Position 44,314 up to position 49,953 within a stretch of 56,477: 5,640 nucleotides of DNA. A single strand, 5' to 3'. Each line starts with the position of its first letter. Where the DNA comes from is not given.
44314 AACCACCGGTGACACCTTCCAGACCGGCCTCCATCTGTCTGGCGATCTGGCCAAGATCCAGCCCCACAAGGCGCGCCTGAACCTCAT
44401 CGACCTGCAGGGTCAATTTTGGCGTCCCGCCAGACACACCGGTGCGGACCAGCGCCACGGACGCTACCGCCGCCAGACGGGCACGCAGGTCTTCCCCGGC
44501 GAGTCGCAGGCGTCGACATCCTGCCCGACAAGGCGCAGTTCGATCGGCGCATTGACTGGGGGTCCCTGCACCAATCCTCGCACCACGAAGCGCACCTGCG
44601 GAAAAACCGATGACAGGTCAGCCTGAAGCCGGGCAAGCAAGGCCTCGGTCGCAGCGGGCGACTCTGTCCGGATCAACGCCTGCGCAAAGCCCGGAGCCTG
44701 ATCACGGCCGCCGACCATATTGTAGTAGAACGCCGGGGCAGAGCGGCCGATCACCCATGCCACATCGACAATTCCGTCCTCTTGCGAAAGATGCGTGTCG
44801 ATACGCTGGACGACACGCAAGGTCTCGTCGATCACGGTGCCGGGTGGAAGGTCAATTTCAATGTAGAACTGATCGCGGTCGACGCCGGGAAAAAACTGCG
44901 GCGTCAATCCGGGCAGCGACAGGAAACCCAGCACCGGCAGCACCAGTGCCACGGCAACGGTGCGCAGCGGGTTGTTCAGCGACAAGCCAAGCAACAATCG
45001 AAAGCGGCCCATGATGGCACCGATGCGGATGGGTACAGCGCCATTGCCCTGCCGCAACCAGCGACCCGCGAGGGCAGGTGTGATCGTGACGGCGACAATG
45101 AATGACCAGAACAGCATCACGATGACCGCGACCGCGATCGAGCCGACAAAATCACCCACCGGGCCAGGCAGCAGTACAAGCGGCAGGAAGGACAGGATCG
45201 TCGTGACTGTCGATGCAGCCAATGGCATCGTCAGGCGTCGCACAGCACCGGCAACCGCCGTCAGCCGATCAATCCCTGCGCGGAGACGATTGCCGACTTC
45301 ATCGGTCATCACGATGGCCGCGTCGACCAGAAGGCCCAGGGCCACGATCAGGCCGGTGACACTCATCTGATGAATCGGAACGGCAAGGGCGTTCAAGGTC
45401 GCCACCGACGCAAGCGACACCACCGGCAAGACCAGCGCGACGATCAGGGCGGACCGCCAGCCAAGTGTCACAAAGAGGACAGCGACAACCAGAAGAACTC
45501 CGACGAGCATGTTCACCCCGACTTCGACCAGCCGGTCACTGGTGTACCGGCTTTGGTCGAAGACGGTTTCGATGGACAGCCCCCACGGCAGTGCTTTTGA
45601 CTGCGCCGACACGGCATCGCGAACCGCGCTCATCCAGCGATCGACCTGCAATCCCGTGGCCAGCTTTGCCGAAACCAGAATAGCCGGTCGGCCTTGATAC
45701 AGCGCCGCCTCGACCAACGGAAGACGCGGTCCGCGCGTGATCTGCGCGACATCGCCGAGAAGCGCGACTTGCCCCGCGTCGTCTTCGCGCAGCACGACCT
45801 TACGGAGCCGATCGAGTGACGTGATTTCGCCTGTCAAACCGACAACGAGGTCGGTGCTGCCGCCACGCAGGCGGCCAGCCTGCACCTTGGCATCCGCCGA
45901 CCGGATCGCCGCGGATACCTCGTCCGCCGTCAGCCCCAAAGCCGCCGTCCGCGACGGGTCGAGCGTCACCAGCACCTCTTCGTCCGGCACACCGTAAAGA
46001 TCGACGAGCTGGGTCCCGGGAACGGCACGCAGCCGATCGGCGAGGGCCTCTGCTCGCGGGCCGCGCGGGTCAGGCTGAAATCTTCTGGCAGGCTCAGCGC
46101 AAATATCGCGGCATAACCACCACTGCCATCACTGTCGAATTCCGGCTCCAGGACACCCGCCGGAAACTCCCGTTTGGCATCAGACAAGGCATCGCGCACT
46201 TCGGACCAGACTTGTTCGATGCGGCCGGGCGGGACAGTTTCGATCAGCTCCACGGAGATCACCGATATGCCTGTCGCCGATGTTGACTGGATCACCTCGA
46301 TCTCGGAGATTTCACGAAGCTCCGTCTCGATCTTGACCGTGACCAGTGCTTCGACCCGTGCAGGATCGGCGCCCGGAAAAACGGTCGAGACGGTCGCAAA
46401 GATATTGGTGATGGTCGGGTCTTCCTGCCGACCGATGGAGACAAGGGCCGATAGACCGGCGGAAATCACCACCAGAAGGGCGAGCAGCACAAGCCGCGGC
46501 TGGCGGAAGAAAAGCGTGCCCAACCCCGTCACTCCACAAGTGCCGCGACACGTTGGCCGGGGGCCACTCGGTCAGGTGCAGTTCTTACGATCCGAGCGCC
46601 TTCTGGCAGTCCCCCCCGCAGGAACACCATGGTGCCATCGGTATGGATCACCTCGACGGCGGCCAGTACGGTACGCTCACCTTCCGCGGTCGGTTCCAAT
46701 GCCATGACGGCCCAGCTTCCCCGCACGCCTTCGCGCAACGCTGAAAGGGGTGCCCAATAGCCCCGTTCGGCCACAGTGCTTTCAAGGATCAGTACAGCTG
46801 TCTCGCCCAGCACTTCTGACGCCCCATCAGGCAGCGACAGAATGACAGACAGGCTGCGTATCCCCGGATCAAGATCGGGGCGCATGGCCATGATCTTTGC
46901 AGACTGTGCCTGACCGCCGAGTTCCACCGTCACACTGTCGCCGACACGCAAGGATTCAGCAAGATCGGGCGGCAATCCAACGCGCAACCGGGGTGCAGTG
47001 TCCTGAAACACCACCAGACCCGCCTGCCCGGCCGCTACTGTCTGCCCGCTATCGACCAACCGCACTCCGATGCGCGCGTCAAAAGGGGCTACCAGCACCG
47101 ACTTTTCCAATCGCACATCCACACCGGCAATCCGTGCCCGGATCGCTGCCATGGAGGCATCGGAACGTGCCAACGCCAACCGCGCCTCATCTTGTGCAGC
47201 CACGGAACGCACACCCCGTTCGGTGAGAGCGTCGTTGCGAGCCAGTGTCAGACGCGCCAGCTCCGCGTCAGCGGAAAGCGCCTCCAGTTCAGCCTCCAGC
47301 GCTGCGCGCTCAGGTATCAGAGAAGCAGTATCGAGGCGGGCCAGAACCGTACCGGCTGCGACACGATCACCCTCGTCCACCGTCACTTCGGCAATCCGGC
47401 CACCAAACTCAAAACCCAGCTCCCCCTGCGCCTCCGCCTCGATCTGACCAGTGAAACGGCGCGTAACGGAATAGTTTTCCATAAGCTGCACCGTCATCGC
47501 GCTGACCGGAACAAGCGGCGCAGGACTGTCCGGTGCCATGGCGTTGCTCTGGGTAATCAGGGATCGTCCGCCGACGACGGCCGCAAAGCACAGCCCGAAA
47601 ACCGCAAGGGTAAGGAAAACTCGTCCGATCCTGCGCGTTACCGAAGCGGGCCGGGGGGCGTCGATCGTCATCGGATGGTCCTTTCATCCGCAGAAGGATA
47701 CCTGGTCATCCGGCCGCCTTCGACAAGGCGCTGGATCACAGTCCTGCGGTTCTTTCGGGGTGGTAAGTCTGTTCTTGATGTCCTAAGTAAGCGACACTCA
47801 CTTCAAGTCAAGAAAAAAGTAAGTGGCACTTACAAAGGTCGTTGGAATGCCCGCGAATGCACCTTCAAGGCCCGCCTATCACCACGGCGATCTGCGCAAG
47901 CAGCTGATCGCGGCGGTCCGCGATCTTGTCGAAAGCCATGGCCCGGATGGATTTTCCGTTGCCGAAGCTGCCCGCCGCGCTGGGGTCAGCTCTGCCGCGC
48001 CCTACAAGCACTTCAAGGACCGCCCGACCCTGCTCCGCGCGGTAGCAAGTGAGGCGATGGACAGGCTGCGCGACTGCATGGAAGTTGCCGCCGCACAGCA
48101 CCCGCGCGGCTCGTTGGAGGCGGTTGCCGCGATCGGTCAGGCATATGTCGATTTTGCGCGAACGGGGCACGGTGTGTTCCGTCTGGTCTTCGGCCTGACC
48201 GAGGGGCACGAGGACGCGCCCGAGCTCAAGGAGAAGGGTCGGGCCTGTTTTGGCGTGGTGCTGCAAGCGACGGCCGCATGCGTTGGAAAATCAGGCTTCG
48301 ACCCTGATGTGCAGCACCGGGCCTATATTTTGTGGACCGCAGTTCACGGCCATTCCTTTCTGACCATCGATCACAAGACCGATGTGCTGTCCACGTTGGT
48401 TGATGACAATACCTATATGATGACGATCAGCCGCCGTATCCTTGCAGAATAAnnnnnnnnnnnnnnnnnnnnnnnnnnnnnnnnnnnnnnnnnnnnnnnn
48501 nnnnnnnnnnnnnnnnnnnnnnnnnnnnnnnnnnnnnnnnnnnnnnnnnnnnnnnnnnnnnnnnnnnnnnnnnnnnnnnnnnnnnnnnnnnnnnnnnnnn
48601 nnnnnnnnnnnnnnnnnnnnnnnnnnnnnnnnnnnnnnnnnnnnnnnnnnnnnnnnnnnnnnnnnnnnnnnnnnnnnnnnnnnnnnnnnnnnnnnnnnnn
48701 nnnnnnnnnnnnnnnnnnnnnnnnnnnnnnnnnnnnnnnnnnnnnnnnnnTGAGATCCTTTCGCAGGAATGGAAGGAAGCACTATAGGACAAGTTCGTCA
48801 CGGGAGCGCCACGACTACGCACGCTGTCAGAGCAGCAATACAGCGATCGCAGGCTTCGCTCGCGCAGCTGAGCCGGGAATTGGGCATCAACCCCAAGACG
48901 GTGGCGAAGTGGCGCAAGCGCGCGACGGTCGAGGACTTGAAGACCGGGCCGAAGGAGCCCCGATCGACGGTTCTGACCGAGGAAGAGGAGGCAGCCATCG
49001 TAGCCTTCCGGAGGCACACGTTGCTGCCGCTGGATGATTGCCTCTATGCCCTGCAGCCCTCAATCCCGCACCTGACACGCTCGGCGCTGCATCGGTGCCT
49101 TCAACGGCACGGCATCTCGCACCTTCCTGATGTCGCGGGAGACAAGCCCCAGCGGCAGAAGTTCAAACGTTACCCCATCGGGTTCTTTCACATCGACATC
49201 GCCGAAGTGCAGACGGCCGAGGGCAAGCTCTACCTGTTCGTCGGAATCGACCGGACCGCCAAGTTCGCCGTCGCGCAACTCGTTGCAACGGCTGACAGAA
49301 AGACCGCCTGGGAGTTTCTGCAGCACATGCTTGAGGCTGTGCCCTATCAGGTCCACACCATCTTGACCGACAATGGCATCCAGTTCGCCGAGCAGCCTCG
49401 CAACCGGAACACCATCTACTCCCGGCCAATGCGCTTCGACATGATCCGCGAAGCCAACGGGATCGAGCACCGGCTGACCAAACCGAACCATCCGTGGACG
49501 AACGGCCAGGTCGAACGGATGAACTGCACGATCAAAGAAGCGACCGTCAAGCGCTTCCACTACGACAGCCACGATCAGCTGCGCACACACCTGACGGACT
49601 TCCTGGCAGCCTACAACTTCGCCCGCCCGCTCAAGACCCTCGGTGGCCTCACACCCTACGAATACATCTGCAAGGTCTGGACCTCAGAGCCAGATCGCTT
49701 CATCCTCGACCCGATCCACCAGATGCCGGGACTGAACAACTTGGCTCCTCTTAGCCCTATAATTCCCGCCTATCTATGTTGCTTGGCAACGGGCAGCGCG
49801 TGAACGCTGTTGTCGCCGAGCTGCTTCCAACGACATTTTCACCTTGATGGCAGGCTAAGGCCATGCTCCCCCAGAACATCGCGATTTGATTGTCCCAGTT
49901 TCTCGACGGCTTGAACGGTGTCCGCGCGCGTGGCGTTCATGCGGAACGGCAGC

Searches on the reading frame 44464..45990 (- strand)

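Call 23: search_protein_families(library=pfam, proteins=[window:44464-45990:-], max_evalue=0.001)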
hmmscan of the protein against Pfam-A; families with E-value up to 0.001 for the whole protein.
window:44464-45990:- (508 aa): 2 families
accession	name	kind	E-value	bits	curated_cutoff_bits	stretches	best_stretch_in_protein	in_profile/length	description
PF00873.25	ACR_tran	-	1.5e-67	228.6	28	1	4-423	182-609/1021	AcrB/AcrD/AcrF family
PF03176.21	MMPL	-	0.00028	20.4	20.5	1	157-311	145-305/333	MMPL family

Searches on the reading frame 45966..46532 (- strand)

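Call 56: search_protein_families(library=pfam, proteins=[window:45966-46532:-], max_evalue=0.0001)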
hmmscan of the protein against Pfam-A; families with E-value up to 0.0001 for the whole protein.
window:45966-46532:- (188 aa): 1 family
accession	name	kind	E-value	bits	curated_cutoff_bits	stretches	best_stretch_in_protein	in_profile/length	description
PF00873.25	ACR_tran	-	7.4e-15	54.2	28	1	7-135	4-129/1021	AcrB/AcrD/AcrF family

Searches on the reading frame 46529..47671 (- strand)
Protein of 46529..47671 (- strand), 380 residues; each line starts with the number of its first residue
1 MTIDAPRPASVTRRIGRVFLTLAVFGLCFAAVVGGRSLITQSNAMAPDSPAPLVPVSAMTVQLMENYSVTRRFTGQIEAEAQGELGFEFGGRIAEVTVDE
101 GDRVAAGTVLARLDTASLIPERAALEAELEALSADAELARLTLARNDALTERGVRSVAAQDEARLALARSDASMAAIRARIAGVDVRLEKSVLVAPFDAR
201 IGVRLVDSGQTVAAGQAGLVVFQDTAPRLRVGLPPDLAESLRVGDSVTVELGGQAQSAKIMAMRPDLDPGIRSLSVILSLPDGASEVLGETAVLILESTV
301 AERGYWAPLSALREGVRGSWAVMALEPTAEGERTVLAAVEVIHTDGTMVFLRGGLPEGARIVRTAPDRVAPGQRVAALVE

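Call 23: search_protein_families(library=pfam, proteins=[window:46529-47671:-], max_evalue=0.001)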
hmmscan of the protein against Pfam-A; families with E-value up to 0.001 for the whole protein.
window:46529-47671:- (380 aa): 3 families
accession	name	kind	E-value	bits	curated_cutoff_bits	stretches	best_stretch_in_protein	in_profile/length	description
PF13437.12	HlyD_3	-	3e-09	38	22.2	1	192-283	1-96/106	HlyD family secretion protein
PF16576.10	HlyD_D23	-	7.4e-07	29.1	30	1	76-282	11-203/214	Barrel-sandwich domain of CusB or HlyD membrane-fusion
PF13533.13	Biotin_lipoyl_2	-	2.6e-06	27.5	29.8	1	89-114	7-32/32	Biotin-lipoyl like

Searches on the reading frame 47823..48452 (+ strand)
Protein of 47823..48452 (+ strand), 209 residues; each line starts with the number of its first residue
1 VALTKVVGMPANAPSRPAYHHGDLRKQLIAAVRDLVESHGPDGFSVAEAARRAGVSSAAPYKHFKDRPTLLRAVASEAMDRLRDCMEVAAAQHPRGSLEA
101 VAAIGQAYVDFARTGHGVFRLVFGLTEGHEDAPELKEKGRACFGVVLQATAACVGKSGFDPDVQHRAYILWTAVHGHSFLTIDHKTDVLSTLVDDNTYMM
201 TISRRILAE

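Call 56: search_protein_families(library=pfam, proteins=[window:47823-48452:+], max_evalue=0.0001)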
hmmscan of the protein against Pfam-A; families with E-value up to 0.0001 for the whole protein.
window:47823-48452:+ (209 aa): 2 families
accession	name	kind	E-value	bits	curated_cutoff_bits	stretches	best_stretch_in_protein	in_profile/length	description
PF13305.11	TetR_C_33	-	9.8e-14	52.3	26.8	1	101-186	1-86/103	Tetracyclin repressor-like, C-terminal domain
PF00440.29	TetR_N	-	1.7e-07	31.3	24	1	28-74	1-47/47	Bacterial regulatory proteins, tetR family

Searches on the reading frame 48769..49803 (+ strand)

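Call 23: search_protein_families(library=pfam, proteins=[window:48769-49803:+], max_evalue=0.001)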
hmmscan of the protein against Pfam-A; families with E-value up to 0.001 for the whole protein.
window:48769-49803:+ (344 aa): 8 families
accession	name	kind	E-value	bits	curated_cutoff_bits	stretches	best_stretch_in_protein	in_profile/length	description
PF13683.12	rve_3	-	3.3e-14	52.8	26.5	1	230-296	1-67/67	Integrase core domain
PF00665.32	rve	-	4.8e-12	46.5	32.6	1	138-242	6-102/102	Integrase core domain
PF13551.12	HTH_29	-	7.5e-05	23.2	28.1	1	30-75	14-64/64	Winged helix-turn helix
PF13565.12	HTH_32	-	0.00014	22.8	33.7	1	44-115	1-61/73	Homeodomain-like domain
PF13384.12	HTH_23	-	0.00014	22.1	24.6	1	18-51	9-40/50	Homeodomain-like domain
PF01527.26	HTH_Tnp_1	-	0.00019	22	24.1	1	24-72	16-66/75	Transposase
PF13518.12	HTH_28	-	0.00033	21.1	25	1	19-51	5-35/52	Helix-turn-helix domain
PF13333.12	rve_2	-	0.00046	20.7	22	1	256-299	8-51/56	Integrase core domain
